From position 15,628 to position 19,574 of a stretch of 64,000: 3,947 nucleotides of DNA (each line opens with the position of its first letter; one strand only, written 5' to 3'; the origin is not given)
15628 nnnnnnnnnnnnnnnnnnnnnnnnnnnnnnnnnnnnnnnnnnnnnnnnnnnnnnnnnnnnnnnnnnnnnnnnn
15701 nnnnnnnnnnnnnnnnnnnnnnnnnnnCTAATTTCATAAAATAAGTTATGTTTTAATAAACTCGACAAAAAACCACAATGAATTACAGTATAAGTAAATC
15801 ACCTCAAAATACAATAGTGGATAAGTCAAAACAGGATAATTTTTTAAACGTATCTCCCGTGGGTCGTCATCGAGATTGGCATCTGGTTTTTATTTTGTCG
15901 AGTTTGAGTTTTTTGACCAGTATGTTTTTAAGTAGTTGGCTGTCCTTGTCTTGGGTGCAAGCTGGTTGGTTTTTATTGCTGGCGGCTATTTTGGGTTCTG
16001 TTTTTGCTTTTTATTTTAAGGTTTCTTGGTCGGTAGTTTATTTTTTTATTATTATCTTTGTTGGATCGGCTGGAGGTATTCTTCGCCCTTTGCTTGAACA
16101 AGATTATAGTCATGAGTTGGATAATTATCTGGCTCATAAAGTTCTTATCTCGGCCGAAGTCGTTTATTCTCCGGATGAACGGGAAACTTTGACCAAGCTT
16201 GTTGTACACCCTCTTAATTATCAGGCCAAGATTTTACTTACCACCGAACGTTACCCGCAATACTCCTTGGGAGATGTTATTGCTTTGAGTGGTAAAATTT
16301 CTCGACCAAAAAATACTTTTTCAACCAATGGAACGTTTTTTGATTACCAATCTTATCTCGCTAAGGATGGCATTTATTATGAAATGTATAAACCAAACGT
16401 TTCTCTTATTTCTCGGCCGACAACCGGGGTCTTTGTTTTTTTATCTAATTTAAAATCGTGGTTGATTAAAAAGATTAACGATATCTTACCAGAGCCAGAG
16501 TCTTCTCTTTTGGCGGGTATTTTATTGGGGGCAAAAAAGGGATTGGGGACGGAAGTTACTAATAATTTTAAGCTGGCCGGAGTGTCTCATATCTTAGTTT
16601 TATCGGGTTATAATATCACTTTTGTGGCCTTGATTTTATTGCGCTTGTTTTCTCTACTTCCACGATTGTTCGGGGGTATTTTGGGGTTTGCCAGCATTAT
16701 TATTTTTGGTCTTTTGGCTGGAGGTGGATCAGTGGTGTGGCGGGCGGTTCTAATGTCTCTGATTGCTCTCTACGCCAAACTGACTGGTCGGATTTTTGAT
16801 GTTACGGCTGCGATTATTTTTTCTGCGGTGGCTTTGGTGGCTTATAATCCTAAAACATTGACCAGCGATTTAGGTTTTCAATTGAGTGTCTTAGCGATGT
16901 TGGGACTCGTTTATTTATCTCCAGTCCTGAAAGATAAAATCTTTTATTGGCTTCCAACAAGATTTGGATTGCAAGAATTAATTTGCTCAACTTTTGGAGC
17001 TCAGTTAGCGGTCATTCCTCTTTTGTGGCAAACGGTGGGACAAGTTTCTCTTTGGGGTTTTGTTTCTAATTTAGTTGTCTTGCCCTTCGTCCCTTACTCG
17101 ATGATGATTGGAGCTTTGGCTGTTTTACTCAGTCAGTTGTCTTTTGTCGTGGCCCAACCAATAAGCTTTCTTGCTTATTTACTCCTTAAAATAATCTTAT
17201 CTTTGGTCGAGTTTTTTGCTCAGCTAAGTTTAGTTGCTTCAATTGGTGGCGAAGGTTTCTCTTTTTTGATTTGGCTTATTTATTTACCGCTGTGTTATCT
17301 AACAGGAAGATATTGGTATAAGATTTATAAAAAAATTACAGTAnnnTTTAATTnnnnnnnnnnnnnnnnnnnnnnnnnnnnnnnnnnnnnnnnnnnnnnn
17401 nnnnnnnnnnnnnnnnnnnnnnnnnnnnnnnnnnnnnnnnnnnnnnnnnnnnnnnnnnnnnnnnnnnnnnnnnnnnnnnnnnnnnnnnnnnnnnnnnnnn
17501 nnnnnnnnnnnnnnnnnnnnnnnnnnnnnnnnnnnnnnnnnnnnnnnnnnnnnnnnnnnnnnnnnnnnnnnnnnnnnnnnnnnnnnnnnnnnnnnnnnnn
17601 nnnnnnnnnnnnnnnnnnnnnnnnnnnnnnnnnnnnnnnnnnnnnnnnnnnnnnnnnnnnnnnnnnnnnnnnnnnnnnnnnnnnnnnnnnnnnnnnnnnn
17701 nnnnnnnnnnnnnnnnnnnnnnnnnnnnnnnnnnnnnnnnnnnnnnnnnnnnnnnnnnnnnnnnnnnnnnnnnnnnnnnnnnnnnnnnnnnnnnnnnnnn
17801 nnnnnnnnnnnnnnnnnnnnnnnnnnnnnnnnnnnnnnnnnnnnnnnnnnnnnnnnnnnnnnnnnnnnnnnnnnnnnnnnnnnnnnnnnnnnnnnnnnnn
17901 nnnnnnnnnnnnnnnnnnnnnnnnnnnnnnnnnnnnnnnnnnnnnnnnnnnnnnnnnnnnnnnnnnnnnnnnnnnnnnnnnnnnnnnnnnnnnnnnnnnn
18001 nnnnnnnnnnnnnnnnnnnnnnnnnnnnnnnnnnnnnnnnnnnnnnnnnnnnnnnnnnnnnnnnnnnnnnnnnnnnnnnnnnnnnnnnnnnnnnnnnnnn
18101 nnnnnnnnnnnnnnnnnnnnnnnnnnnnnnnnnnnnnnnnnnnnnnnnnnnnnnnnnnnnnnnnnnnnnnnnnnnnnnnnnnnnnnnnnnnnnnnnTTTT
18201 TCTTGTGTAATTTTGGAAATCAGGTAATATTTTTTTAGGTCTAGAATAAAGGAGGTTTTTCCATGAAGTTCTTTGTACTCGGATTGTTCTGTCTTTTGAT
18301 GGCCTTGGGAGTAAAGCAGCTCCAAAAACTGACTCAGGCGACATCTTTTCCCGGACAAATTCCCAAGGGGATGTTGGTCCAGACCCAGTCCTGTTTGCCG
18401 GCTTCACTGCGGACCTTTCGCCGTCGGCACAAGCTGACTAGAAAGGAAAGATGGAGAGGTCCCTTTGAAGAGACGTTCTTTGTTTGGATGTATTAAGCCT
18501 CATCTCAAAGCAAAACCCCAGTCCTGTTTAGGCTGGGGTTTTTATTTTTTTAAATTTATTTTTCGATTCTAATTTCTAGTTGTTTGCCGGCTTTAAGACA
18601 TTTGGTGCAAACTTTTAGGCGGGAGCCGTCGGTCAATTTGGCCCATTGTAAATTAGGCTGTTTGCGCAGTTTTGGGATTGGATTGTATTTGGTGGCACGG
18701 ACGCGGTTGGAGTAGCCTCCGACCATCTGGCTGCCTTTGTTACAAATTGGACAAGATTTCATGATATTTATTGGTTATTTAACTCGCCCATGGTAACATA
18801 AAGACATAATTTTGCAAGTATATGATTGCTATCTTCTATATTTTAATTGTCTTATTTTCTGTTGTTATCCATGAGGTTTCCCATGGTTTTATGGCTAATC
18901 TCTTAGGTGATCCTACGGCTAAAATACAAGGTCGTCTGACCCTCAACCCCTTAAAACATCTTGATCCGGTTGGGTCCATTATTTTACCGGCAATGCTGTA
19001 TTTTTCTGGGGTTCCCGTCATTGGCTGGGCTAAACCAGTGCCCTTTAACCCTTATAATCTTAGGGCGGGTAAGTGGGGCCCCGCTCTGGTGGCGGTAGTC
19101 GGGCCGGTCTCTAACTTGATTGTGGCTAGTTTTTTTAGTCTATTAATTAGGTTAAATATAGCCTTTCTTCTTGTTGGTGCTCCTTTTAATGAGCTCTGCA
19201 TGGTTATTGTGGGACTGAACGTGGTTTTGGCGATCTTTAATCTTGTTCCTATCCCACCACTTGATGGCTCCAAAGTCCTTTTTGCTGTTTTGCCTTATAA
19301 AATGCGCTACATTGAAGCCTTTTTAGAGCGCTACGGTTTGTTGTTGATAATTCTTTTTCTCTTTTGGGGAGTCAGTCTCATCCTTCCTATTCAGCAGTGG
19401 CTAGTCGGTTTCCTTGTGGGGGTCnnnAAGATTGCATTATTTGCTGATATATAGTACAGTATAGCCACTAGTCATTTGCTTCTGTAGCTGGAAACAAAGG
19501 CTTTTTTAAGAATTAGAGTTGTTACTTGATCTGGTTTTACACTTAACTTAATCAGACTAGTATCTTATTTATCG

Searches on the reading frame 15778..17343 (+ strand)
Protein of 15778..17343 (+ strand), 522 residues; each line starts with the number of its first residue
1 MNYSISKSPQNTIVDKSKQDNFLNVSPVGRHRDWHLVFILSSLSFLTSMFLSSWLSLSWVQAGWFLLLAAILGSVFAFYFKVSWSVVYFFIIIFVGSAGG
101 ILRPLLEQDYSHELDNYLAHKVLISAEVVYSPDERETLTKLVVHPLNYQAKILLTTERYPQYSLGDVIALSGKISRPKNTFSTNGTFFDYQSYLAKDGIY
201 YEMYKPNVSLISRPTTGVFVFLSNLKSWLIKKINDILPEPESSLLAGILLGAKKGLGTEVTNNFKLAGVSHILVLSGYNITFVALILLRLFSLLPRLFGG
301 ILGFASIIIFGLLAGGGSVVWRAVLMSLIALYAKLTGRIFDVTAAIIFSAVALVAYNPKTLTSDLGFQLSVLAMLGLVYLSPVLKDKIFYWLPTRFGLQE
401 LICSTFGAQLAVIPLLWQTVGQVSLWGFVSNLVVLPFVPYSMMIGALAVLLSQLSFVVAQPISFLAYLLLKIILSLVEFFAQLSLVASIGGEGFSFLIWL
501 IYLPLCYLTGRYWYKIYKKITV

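Call 41: search_protein_families(library=pfam, proteins=[window:15778-17343:+], max_evalue=0.01)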
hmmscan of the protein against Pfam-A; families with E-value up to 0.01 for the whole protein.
window:15778-17343:+ (522 aa): 2 families
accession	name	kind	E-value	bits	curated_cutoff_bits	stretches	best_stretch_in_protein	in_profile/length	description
PF03772.21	Competence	-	1.4e-36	126.7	23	1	248-507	1-262/270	Competence protein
PF13567.11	DUF4131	-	3.8e-13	49.9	31.6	1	60-204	3-158/165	Domain of unknown function (DUF4131)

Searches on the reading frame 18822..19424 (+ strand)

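Call 41: search_protein_families(library=pfam, proteins=[window:18822-19424:+], max_evalue=0.01)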
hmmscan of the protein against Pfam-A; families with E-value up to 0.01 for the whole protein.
window:18822-19424:+ (201 aa): 1 family
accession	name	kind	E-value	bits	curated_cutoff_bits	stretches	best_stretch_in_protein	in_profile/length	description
PF02163.28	Peptidase_M50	-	1.3e-10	41.5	27.2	1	124-174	161-216/221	Peptidase family M50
